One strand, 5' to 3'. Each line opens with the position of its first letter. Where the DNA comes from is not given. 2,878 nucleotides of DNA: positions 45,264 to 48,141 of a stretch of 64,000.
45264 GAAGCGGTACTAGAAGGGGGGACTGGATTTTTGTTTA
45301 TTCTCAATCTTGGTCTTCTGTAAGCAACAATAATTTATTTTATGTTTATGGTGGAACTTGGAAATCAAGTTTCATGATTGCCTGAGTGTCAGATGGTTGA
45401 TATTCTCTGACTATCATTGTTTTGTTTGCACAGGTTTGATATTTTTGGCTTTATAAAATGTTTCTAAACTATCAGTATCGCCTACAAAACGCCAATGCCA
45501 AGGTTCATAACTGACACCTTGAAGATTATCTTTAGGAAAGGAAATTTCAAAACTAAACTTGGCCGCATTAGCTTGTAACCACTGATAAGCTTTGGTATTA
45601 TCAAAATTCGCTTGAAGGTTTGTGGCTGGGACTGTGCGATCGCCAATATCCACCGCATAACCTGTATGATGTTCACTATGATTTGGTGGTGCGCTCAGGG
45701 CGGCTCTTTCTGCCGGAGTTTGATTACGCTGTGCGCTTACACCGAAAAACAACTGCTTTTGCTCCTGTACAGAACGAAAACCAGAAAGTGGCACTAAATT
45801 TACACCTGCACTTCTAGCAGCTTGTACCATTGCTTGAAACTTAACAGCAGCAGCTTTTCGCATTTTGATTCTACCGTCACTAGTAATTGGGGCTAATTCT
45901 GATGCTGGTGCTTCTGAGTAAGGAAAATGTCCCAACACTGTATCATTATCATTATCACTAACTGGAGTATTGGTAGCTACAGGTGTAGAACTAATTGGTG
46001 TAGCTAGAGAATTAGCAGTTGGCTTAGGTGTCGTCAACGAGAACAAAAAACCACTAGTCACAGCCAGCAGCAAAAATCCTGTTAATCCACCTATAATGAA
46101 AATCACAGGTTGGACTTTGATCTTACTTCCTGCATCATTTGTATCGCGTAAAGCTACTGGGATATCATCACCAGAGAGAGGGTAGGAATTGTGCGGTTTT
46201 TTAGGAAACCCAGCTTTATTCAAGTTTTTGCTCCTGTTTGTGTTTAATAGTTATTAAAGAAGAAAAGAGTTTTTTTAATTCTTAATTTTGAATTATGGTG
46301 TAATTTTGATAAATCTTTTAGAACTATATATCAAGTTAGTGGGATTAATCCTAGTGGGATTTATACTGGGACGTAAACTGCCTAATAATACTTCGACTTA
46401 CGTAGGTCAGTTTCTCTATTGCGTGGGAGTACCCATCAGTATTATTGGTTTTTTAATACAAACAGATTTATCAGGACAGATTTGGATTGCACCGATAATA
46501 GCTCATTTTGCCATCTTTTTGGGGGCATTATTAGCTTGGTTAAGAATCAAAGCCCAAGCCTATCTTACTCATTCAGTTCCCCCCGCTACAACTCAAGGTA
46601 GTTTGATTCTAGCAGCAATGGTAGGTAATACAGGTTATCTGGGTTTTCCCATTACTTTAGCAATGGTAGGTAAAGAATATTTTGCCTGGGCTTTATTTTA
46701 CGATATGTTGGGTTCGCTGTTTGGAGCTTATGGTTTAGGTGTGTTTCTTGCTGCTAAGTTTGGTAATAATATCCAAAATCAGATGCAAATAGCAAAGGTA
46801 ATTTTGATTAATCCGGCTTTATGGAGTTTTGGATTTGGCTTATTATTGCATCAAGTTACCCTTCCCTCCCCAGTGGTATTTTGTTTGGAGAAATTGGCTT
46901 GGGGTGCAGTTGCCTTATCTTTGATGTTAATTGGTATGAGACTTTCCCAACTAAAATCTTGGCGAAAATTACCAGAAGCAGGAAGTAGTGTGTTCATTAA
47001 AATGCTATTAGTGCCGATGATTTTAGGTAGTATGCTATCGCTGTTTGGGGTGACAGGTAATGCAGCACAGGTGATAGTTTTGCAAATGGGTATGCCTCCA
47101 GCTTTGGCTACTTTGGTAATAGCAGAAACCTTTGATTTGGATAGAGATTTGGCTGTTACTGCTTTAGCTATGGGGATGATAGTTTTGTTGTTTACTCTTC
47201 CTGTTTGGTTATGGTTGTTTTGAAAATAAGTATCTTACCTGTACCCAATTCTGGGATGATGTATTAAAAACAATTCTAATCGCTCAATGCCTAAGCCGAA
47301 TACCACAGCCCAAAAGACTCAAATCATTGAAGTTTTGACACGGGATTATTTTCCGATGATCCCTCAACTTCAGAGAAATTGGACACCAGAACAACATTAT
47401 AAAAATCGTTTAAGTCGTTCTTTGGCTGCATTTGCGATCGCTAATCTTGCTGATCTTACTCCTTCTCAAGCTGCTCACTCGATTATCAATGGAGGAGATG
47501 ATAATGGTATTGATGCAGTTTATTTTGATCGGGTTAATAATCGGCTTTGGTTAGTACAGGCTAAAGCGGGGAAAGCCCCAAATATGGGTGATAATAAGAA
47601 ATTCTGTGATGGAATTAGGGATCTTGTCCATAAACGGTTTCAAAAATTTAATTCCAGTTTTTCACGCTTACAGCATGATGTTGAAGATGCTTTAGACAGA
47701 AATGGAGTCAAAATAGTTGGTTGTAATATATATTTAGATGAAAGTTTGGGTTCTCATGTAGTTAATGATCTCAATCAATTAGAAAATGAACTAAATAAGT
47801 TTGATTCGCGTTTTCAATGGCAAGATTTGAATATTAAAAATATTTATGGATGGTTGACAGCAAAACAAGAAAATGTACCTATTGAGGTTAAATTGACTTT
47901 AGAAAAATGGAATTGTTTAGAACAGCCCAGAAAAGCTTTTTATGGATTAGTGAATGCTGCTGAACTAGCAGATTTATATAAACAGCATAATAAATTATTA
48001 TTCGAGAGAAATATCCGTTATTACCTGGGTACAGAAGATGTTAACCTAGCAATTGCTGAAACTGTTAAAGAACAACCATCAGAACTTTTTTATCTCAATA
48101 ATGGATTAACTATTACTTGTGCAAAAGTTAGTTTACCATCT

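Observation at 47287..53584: Compact defence island: AIPR abortive-infection protein followed by a complete Type III R-M system, inserted between an AEC transporter and a PRTase gene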

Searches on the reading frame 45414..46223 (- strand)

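Call 3: search_protein_families(library=pfam, proteins=[window:45414-46223:-])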
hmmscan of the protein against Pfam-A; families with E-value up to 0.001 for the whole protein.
window:45414-46223:- (269 aa): 1 family
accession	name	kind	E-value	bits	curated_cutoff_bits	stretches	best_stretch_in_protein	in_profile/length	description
PF02557.22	VanY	-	6.5e-46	155.8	25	1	119-249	2-132/132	D-alanyl-D-alanine carboxypeptidase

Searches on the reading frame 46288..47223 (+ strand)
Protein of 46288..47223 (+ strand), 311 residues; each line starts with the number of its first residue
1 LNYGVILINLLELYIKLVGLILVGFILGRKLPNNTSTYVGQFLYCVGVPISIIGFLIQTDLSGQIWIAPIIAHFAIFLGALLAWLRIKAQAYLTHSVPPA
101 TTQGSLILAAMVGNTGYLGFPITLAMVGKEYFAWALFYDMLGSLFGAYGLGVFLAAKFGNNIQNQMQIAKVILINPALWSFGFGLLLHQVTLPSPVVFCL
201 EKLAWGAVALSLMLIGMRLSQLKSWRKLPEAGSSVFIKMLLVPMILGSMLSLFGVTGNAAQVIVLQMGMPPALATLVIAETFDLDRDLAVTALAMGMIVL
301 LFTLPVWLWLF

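Call 3: search_protein_families(library=pfam, proteins=[window:46288-47223:+])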
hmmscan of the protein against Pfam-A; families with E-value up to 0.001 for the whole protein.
window:46288-47223:+ (311 aa): 1 family
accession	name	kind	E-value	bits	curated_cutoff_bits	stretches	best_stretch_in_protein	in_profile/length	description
PF03547.23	Mem_trans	-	9.3e-21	74.2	25.7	1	13-308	5-343/343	Membrane transport protein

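Call 8: search_protein_families(library=ncbifam, proteins=[window:46288-47223:+])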
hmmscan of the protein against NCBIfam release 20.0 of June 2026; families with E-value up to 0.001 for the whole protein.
window:46288-47223:+ (311 aa): 2 families
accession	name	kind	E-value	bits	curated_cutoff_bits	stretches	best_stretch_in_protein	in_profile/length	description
TIGR00946.1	2a69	subfamily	6.7e-24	84.6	246.05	1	14-310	10-333/336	auxin efflux carrier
NF007384.0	PRK09903.1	equivalog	0.00066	19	404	1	188-309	188-308/314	transporter YfdV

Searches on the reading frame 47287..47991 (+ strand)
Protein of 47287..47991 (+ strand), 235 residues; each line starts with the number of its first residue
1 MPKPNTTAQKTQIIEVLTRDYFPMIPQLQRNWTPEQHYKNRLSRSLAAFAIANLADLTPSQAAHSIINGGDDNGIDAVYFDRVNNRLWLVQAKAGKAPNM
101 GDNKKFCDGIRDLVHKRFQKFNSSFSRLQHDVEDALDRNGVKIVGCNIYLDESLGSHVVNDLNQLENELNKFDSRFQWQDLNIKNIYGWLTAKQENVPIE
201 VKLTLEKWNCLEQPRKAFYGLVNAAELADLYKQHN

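Call 71: search_protein_families(library=pfam, proteins=[window:47287-47991:+], max_evalue=10)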
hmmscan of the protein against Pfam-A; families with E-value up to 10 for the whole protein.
window:47287-47991:+ (235 aa): 1 family
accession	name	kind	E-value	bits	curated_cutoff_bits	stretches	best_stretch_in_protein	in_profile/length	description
PF04471.18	Mrr_cat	-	0.2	12.2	21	1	67-97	28-59/115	Restriction endonuclease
